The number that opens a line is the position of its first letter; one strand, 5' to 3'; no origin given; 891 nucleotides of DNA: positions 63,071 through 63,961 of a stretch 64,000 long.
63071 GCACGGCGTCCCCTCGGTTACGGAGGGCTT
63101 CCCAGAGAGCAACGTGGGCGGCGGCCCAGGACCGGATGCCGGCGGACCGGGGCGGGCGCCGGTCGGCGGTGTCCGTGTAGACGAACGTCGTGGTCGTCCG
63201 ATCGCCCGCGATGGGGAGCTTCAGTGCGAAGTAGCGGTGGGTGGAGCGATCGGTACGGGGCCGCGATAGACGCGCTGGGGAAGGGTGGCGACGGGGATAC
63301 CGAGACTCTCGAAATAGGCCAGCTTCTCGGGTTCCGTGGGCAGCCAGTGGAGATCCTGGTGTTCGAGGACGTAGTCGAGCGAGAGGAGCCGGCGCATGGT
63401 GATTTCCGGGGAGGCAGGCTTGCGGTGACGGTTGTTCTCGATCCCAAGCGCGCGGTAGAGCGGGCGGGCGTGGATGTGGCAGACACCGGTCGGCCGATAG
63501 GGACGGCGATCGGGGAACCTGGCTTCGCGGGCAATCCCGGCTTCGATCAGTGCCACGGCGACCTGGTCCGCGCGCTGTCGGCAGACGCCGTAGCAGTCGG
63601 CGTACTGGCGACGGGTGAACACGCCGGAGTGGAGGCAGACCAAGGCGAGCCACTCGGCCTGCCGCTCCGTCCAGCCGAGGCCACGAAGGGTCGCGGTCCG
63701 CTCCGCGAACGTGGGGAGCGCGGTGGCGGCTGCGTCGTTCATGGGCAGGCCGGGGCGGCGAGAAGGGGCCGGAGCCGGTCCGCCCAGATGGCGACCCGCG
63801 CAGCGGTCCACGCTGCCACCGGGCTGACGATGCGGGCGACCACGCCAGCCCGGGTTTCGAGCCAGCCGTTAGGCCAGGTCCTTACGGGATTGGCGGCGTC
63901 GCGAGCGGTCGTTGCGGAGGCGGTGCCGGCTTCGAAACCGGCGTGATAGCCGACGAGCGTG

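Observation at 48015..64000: Integrated mobile element (ICE/IME-like) at the 3' end of tRNA-Ser(GCT), extending beyond the window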

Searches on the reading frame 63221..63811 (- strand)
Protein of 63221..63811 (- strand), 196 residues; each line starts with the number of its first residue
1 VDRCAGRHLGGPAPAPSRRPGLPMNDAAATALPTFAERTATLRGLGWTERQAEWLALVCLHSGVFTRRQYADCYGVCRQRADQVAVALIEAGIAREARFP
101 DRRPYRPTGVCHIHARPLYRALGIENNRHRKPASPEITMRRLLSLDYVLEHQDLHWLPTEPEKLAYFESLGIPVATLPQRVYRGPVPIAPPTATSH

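Call 6: search_protein_families(library=pfam, proteins=[window:63221-63811:-], max_evalue=0.01)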
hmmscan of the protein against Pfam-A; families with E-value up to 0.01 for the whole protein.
window:63221-63811:- (196 aa): 0 families

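Call 22: find_encoding_contigs(protein=window:63221-63742:-, flank=10000, max_places=10)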
Protein window:63221-63742:- (173 aa): 2 contigs read that carry it; 2 places shown.
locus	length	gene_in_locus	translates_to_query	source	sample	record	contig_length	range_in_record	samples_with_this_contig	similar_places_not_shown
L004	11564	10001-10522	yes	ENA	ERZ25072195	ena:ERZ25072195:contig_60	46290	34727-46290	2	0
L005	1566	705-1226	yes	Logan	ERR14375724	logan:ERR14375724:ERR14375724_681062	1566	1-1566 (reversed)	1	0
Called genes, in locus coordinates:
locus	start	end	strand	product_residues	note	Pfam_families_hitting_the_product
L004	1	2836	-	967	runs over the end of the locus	PF13620:CarboxypepD_reg, PF07715:Plug (weak), PF25183:OMP_b-brl_4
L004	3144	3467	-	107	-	-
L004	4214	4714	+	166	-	-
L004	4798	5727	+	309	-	PF00089:Trypsin (weak), PF13365:Trypsin_2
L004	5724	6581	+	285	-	PF00112:Peptidase_C1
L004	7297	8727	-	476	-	-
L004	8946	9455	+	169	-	-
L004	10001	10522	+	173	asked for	-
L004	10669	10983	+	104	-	-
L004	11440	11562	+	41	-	?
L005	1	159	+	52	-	?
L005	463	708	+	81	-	-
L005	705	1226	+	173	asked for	-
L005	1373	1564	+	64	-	?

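Call 30: search_protein_families(library=pfam, proteins=[L004:8946-9455:+, L004:7297-8727:-, L004:5724-6581:+, L004:4798-5727:+, L004:4214-4714:+, L004:3144-3467:-, L004:10001-10522:+, L004:10669-10983:+], max_evalue=0.05)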
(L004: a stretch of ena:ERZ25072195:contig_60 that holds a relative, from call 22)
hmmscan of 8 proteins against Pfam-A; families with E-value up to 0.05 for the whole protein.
L004:8946-9455:+ (169 aa): 0 families

L004:7297-8727:- (476 aa): 2 families
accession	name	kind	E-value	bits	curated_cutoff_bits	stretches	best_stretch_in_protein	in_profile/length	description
PF07202.18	Tcp10_C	-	0.0047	17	36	0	433-441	7-15/35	T-complex protein 10 C-terminus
PF07661.19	MORN_2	-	0.0051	17.3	29.6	0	427-442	1-16/22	MORN repeat variant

L004:5724-6581:+ (285 aa): 2 families
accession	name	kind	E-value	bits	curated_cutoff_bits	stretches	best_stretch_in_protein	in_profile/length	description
PF00112.29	Peptidase_C1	-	6.4e-16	59.5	20.7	1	64-270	1-204/220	Papain family cysteine protease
PF13529.12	Peptidase_C39_2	-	0.00063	20.8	24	1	174-256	70-143/143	Peptidase_C39 like family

L004:4798-5727:+ (309 aa): 3 families
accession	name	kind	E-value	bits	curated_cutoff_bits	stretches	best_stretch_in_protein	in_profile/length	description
PF13365.12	Trypsin_2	-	6.2e-18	66.4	27.6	1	115-267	1-144/144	Trypsin-like peptidase domain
PF00089.32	Trypsin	-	2.6e-07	31.1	20.6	1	114-271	26-198/220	Trypsin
PF10459.15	Peptidase_S46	-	0.00041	19.6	22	1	244-268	626-650/698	Peptidase S46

L004:4214-4714:+ (166 aa): 0 families

L004:3144-3467:- (107 aa): 0 families

L004:10001-10522:+ (173 aa): 0 families

L004:10669-10983:+ (104 aa): 0 families

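Call 39: find_related_loci(query=L004:2-2836:-, collection=genome_contigs, flank=10000)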
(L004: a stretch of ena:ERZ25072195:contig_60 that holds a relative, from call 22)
Query L004:2-2836:- (945 aa) in genome_contigs; peptide patterns used: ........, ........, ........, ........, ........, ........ (x = any residue, [..] = any of these).
171 stretches matched a pattern; 25 encode a relative of the query (tblastn E <= 1e-3); 24 distinct loci.
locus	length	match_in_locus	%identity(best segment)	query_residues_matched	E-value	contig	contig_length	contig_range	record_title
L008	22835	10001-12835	99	1-945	0e+0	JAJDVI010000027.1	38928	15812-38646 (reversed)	MAG: Acidobacteria bacterium isolate jk18x22bins.33 k141_452854, whole genome shotgun sequence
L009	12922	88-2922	98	1-945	0e+0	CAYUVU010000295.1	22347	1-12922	MAG TPA_asm: uncultured Acidobacteriota bacterium isolate SRP338948_co1_9 genome assembly, contig: k141_348739, whole ge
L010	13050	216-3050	91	1-945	0e+0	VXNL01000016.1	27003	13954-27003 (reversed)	MAG: Acidobacteria bacterium isolate SB0661_bin_8 NODE_1622_length_27003_cov_237.755269, whole genome shotgun sequence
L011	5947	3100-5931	87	3-945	0e+0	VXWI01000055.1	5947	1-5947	MAG: Acidobacteria bacterium isolate SB0668_bin_14 NODE_6172_length_5947_cov_16.168873, whole genome shotgun sequence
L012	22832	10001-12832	86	3-945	0e+0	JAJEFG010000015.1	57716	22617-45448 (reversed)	MAG: Acidobacteria bacterium isolate p16x43bins.1 k141_398959, whole genome shotgun sequence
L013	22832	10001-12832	87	3-945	0e+0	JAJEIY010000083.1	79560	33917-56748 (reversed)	MAG: Acidobacteria bacterium isolate p16x63bins.69 k141_136865, whole genome shotgun sequence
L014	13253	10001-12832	87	3-945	0e+0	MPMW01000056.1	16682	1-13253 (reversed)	MAG: Acidobacteria bacterium bin61 NODE_4341_length_16682_cov_12.0408_ID_8681, whole genome shotgun sequence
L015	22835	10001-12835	87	1-945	0e+0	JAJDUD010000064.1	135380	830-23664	MAG: Acidobacteria bacterium isolate jk18x1bzbins.64 k141_14856, whole genome shotgun sequence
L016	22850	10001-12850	86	3-945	0e+0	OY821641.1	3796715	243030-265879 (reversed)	MAG: Vicinamibacteria bacterium isolate 8cd05730-cbc4-4aa5-8344-af9f7d824ee9 genome assembly, chromosome: 1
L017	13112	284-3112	87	3-945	0e+0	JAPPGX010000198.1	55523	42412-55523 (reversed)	MAG: Acidobacteriota bacterium isolate RHO1_bin_67 NODE_1268_length_55523_cov_27.199953, whole genome shotgun sequence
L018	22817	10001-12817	87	7-945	0e+0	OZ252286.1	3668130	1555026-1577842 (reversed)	MAG: Candidatus Marinacidobacterium sp. isolate 2fc02975-8019-4601-bdd3-05d84ce2460d genome assembly, chromosome: 1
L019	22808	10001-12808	87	10-945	0e+0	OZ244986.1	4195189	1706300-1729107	MAG: Candidatus Marinacidobacterium sp. isolate 3944564f-3231-43fa-8f4a-73563c7b229a genome assembly, chromosome: 1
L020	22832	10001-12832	87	3-945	0e+0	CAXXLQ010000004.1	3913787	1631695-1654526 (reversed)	MAG: Vicinamibacteria bacterium isolate d0699c76-2533-4a58-a70c-6c423186d07a genome assembly, contig: contig_4, whole ge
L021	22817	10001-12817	87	7-945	0e+0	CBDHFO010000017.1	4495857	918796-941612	MAG: Candidatus Marinacidobacterium sp. isolate 178a2059-1fcc-4348-b026-258adf563acb genome assembly, contig: contig_6,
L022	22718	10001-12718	81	40-945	0e+0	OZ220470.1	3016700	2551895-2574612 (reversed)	MAG: Vicinamibacteria bacterium isolate 188da4bf-f1c8-4219-a28b-c38109137c31 genome assembly, chromosome: 1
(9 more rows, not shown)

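Call 63: search_protein_families(library=phrogs, proteins=[L004:8946-9455:+, L004:4214-4714:+, L004:3144-3467:-], max_evalue=0.01)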
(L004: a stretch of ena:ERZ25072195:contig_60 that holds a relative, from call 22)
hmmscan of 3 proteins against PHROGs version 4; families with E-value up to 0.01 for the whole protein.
L004:8946-9455:+ (169 aa): 0 families

L004:4214-4714:+ (166 aa): 3 families
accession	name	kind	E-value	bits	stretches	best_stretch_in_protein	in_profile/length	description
phrog_30808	-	unknown function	3.5e-14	53.5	1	23-120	66-163/397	-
phrog_19741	-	unknown function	7e-07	29.2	1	25-127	499-599/663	-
phrog_17872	-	unknown function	6.4e-05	24.4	0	111-152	37-84/100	-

L004:3144-3467:- (107 aa): 0 families
